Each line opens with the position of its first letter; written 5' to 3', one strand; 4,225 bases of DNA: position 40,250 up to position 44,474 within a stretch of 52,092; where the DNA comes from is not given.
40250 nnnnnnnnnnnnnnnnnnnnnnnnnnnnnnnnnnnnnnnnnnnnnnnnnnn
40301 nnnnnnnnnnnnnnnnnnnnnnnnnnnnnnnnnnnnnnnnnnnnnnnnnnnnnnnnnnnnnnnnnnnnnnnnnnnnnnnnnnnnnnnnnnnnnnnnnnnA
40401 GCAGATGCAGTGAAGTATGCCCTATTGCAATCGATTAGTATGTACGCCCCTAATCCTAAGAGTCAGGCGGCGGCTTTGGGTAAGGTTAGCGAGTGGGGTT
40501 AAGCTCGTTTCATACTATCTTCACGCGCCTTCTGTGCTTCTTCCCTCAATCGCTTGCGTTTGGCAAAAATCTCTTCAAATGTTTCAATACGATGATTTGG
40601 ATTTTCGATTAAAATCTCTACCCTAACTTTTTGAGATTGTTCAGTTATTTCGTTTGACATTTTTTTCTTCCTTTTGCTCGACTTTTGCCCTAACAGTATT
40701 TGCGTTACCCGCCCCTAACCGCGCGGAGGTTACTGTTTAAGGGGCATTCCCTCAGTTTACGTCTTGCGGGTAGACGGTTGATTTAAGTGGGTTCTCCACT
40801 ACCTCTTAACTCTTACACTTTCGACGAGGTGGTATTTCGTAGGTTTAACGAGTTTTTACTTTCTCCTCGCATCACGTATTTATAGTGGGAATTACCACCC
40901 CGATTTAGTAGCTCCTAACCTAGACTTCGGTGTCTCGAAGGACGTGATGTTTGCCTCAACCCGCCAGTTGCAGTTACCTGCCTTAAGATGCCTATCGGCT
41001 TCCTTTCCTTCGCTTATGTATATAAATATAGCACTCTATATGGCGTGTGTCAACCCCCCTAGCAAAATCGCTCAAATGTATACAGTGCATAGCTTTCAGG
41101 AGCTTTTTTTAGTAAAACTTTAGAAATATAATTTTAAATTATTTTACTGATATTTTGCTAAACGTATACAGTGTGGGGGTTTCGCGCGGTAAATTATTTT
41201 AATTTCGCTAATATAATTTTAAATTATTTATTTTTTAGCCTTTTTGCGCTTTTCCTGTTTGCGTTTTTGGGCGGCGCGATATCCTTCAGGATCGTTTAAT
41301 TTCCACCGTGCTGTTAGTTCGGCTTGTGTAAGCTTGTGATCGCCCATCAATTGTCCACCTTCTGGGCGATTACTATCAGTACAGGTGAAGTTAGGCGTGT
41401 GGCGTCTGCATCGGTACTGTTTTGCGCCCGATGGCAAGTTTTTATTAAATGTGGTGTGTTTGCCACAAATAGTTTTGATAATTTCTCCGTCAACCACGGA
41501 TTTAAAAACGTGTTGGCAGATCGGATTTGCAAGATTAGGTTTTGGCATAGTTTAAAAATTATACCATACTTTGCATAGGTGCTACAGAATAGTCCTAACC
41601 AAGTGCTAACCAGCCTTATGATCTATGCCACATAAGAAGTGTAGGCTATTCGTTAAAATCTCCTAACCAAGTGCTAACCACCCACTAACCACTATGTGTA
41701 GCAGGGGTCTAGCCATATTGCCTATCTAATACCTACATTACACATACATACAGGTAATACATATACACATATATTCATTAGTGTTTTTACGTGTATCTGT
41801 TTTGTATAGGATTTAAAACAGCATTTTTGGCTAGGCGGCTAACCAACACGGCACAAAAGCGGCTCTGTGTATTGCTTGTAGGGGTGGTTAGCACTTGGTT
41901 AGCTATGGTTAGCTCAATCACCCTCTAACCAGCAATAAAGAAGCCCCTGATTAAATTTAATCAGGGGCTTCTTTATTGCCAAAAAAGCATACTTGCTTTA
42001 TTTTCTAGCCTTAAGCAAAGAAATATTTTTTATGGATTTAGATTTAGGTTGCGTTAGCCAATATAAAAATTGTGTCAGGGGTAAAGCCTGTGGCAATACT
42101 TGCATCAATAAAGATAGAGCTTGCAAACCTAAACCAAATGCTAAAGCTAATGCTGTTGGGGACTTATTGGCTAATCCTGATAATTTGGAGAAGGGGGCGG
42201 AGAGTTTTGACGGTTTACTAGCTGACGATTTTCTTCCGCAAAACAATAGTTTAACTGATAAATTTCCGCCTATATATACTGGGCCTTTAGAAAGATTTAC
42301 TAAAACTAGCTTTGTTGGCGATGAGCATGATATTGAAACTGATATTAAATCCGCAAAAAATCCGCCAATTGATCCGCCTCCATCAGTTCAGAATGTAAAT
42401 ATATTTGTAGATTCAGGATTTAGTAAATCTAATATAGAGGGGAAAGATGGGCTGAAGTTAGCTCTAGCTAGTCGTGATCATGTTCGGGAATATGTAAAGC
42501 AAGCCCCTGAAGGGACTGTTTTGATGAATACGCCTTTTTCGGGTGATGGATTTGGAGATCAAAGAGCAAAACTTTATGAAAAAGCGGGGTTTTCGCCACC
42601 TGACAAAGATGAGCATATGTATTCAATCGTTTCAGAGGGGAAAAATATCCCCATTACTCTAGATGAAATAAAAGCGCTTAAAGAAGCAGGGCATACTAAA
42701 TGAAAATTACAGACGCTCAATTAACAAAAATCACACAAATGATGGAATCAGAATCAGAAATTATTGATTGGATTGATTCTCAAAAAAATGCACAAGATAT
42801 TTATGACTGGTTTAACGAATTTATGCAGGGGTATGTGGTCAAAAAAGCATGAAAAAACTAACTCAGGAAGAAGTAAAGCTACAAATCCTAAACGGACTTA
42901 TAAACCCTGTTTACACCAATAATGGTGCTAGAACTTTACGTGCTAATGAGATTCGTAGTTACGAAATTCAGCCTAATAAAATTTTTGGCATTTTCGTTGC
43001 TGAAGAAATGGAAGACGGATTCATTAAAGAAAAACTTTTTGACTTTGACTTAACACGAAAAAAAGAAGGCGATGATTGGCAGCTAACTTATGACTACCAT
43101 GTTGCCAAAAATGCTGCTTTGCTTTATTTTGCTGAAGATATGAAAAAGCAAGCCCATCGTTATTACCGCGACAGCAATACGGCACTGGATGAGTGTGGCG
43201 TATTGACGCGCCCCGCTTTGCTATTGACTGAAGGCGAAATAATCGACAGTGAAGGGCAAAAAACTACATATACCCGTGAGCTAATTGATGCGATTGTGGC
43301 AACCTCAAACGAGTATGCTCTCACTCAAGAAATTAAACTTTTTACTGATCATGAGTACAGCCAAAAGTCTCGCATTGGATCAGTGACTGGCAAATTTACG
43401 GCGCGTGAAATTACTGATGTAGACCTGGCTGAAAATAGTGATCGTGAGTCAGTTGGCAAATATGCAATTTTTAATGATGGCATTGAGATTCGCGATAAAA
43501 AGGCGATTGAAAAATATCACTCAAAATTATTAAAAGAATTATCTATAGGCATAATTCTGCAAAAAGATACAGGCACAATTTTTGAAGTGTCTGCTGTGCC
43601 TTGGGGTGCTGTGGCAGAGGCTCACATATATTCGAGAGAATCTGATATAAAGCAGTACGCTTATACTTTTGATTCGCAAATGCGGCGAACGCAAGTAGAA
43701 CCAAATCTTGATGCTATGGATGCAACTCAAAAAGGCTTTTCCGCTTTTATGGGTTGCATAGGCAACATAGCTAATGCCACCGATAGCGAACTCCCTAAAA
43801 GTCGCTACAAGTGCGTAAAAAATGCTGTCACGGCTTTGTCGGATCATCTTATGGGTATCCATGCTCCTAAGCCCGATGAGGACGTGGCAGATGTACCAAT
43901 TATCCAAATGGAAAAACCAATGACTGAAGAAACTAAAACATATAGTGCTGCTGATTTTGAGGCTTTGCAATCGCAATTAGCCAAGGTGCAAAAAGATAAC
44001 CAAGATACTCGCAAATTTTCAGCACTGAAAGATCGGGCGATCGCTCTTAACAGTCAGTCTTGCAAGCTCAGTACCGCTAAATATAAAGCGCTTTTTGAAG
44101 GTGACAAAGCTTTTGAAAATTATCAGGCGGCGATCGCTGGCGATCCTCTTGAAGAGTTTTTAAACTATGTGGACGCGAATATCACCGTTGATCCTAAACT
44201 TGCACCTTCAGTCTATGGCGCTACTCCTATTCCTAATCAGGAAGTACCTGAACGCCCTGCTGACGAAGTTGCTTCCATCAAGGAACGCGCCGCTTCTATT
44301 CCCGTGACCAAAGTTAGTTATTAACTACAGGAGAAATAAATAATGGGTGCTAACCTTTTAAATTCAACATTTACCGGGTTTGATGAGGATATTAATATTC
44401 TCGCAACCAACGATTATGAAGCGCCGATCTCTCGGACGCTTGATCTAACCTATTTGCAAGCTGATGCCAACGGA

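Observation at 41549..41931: Iteron-rich, origin-like intergenic region with a diverged second copy inside the primase gene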

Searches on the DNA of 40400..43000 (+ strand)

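Call 7: search_dna_similar(query=window:41000-43000:+, collection=phages, mode=distant, max_rows=30)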
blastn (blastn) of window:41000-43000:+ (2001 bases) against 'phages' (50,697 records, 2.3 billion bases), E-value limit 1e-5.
No match.

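Call 84: search_rna_families(source=window, start=40400, end=42100, threshold=evalue, max_evalue=1)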
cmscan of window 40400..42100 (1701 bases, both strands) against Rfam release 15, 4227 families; matches with E-value up to 1: 15.
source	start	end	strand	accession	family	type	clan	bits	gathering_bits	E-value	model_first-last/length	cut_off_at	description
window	41935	42035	-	RF02449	ncr1015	Gene; sRNA;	-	39.2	60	0.001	1-121/121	no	Bacillus sRNA ncr1015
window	41905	41984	+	RF02362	Yfr10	Gene; sRNA;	-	33.6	43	0.0089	1-78/78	no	Cyanobacterial functional RNA 10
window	41876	41976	+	RF02449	ncr1015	Gene; sRNA;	-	30.2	60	0.074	1-121/121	no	Bacillus sRNA ncr1015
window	40677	40745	-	RF02682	HDV-F-prausnitzii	Gene; ribozyme;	-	28.2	44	0.0091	1-74/74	no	HDV ribozyme from F. prausnitzii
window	41927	42014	-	RF00242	ctRNA_pT181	Gene; antisense;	-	25.9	56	0.99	1-94/94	no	ctRNA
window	41926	41984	-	RF03464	mir-465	Gene; miRNA;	CL00136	25.1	65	0.027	1-79/79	no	mir-465 microRNA precursor family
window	41744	41807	+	RF04176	mir-3149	Gene; miRNA;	-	22.8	100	0.25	1-83/83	no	mir-3149 microRNA precursor family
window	41931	41978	-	RF03601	MIR7993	Gene; miRNA;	-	22.6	100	0.4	1-138/138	no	MIR7993 microRNA precursor family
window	41926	42019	-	RF02621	BSnc120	Gene; sRNA;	-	22.3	114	0.046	1-88/88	no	Brucella sRNA 120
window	41898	41991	+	RF02621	BSnc120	Gene; sRNA;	-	22.1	114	0.05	1-88/88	no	Brucella sRNA 120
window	41936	42030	-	RF01472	rli40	Gene; sRNA;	-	21.9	100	0.0079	1-263/263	no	Listeria sRNA rli40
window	41920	41987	-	RF03550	mir-31_2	Gene; miRNA;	-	20.2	97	0.75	1-83/83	no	mir-31_2 microRNA precursor family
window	41885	41970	+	RF02236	asX2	Gene; sRNA;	-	19.2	70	0.81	1-87/87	no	Xanthomonas sRNA asX2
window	41930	41981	-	RF04156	MIR2670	Gene; miRNA;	-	18.3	117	0.56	1-200/200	no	MIR2670 microRNA precursor family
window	41930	41981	+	RF04156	MIR2670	Gene; miRNA;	-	17.4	117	0.94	1-200/200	no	MIR2670 microRNA precursor family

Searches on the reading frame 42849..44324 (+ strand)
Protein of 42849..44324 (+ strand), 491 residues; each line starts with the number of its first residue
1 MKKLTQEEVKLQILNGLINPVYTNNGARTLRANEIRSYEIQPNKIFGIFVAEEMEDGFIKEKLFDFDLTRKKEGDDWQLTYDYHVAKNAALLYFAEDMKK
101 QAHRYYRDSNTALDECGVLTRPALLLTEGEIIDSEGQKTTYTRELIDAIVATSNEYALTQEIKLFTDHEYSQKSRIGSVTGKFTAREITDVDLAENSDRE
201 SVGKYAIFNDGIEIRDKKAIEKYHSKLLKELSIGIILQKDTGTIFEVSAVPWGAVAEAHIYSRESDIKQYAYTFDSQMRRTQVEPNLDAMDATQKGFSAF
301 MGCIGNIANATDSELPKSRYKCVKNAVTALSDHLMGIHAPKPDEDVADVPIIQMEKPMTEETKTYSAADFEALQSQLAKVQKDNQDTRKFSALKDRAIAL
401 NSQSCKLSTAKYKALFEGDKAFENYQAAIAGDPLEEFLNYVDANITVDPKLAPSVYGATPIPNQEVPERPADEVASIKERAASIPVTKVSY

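Call 8: search_protein_families(library=pfam, proteins=[window:42849-44324:+])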
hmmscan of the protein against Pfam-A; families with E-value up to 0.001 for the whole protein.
window:42849-44324:+ (491 aa): 0 families

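Call 15: search_protein_families(library=phrogs, proteins=[window:42849-44324:+], max_evalue=0.01)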
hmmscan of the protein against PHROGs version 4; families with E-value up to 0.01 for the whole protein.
window:42849-44324:+ (491 aa): 0 families

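Call 24: find_homologous_proteins(query=window:42849-44324:+)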
Query window:42849-44324:+ (491 aa): 47 proteins with E <= 0.001 among 8000 candidates.
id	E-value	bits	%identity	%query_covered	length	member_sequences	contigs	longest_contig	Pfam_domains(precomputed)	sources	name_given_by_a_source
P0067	0.0e+0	1089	100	100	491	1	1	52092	-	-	-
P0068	4.4e-247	838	80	98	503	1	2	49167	-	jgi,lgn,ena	jgi:hypothetical protein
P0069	5.4e-230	782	72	100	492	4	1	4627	-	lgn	-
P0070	1.4e-221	754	88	80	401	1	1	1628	-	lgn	-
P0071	2.9e-209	714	71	96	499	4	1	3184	-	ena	-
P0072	1.2e-201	689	69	99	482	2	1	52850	-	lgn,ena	-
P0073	7.3e-200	683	67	100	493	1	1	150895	-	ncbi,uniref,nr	ncbi:hypothetical protein [Phormidium tenue]|uniref:Uncharacterized protein n=1 Tax=Phormidium tenue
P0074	4.1e-198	677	79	79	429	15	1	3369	-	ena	-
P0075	8.6e-194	663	79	80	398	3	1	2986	-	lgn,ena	-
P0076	8.1e-191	653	67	96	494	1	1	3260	-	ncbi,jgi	jgi:hypothetical protein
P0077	4.4e-190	651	77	79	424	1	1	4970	-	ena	-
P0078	6.7e-190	650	78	80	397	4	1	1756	-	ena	-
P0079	3.2e-189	648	77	79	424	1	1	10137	-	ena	-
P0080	1.6e-188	645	76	79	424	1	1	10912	-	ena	-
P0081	1.6e-183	629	75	80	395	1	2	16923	-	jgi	jgi:hypothetical protein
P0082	2.6e-183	628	75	80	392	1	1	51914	-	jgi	jgi:hypothetical protein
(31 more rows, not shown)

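Call 27: find_encoding_contigs(protein=P0072, flank=6000, max_places=1)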
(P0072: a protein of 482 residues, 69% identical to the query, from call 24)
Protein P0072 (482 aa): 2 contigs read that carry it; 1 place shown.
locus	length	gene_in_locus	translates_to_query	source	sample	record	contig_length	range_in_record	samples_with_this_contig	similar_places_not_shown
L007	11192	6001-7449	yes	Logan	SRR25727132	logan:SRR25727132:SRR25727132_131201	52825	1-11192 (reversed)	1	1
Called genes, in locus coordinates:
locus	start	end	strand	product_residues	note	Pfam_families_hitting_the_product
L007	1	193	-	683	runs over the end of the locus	-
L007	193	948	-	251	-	-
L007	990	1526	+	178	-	-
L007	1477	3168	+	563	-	-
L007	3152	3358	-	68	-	-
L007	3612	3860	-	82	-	-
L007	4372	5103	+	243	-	PF02498:Bro-N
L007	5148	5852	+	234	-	-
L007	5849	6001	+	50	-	-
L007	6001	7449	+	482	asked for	-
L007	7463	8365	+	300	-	-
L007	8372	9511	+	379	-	-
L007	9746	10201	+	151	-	-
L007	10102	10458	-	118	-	-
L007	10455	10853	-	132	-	-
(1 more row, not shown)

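Call 28: find_encoding_contigs(protein=P0068, flank=6000, max_places=1)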
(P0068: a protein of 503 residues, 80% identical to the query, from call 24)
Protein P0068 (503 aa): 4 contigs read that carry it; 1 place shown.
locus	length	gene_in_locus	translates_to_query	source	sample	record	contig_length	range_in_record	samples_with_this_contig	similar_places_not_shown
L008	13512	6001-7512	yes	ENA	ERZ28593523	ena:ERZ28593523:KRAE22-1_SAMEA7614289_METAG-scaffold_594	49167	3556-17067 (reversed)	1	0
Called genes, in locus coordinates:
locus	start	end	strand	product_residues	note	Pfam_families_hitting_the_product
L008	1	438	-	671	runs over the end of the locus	-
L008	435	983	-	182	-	-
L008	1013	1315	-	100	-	PF01844:HNH, PF13395:HNH_4 (weak), PF14279:HNH_5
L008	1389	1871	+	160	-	-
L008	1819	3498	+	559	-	-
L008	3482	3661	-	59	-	-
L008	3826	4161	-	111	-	PF07498:Rho_N (weak)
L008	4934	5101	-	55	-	-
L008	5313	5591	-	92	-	-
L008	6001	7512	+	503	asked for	-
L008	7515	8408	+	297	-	-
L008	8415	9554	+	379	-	-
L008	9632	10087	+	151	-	-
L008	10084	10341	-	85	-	-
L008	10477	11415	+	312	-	PF04233:Phage_Mu_F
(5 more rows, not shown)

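Call 29: find_encoding_contigs(protein=P0082, flank=6000, max_places=1)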
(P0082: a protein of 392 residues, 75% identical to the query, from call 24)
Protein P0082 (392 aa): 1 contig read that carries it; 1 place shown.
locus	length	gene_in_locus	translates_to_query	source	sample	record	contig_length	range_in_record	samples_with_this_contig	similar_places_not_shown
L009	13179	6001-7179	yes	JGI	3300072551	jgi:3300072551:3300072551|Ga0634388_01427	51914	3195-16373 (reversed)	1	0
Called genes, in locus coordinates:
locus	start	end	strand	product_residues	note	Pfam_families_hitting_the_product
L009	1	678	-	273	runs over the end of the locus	PF23140:Gp80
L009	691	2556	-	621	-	-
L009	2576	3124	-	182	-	-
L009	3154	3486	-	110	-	PF01844:HNH, PF13395:HNH_4 (weak), PF14279:HNH_5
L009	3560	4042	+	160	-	-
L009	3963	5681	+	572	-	-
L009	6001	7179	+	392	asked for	-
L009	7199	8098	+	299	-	-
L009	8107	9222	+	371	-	-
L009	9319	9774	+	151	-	-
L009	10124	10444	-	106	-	-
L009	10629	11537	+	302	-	PF04233:Phage_Mu_F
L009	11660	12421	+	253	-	PF01541:GIY-YIG (weak)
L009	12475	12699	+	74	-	-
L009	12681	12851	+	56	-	-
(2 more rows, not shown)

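Call 30: find_encoding_contigs(protein=P0073, flank=6000, max_places=1)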
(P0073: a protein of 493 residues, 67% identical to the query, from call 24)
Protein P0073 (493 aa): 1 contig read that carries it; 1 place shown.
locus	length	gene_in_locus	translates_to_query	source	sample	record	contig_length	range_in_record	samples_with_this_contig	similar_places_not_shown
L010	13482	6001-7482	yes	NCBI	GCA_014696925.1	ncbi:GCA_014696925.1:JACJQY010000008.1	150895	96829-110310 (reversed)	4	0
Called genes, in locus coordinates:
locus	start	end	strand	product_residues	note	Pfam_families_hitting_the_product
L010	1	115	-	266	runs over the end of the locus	PF01555:N6_N4_Mtase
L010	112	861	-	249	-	-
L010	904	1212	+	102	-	-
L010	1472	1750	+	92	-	PF14213:DUF4325 (weak)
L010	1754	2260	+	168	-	-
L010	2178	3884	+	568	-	-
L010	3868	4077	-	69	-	-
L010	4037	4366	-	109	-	-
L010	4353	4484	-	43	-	-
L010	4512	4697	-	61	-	-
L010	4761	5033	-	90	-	-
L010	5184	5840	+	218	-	-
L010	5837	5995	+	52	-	-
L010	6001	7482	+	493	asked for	-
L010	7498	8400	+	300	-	-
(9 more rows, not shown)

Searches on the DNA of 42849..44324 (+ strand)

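Call 95: search_rna_families(sources=[L008, L007, L086, L010, L009], threshold=evalue, max_evalue=0.05)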
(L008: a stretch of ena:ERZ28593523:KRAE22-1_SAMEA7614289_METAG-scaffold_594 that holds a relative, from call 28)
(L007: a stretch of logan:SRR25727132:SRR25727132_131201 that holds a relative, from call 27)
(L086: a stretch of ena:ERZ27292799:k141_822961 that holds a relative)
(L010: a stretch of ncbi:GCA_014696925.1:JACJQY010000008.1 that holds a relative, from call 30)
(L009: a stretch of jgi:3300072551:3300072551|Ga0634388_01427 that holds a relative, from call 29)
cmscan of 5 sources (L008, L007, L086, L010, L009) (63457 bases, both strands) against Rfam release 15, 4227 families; matches with E-value up to 0.05: 11.
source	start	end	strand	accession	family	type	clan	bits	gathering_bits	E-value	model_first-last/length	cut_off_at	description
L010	13249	13321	-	RF00005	tRNA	Gene; tRNA;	CL00001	55.6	29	2.9e-09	1-71/71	no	tRNA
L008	12721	12757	+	RF03085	abiF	Gene; sRNA;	-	52.2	37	8e-07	1-37/37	no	abiF RNA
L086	11733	11807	-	RF00005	tRNA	Gene; tRNA;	CL00001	47.3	29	5.5e-07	1-71/71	no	tRNA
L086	10833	10869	+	RF03085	abiF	Gene; sRNA;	-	43.2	37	0.00014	1-37/37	no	abiF RNA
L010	1262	1321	-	RF03585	mir-3938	Gene; miRNA;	-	37.1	94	0.00045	1-88/88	no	mir-3938 microRNA precursor family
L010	1338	1397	-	RF03585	mir-3938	Gene; miRNA;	-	37.1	94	0.00045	1-88/88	no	mir-3938 microRNA precursor family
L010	1289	1370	+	RF03585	mir-3938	Gene; miRNA;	-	37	94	0.00051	1-88/88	no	mir-3938 microRNA precursor family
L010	1259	1324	+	RF00744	mir-361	Gene; miRNA;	-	33.2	70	0.0032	1-71/71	no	mir-361 microRNA precursor family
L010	1335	1400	+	RF00744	mir-361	Gene; miRNA;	-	33.2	70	0.0032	1-71/71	no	mir-361 microRNA precursor family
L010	1335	1400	-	RF00744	mir-361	Gene; miRNA;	-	32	70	0.0067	1-71/71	no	mir-361 microRNA precursor family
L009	5676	5714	+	RF00084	CsrC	Gene; sRNA;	CL00106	29.2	61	6e-05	206-244/255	no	CsrC RNA family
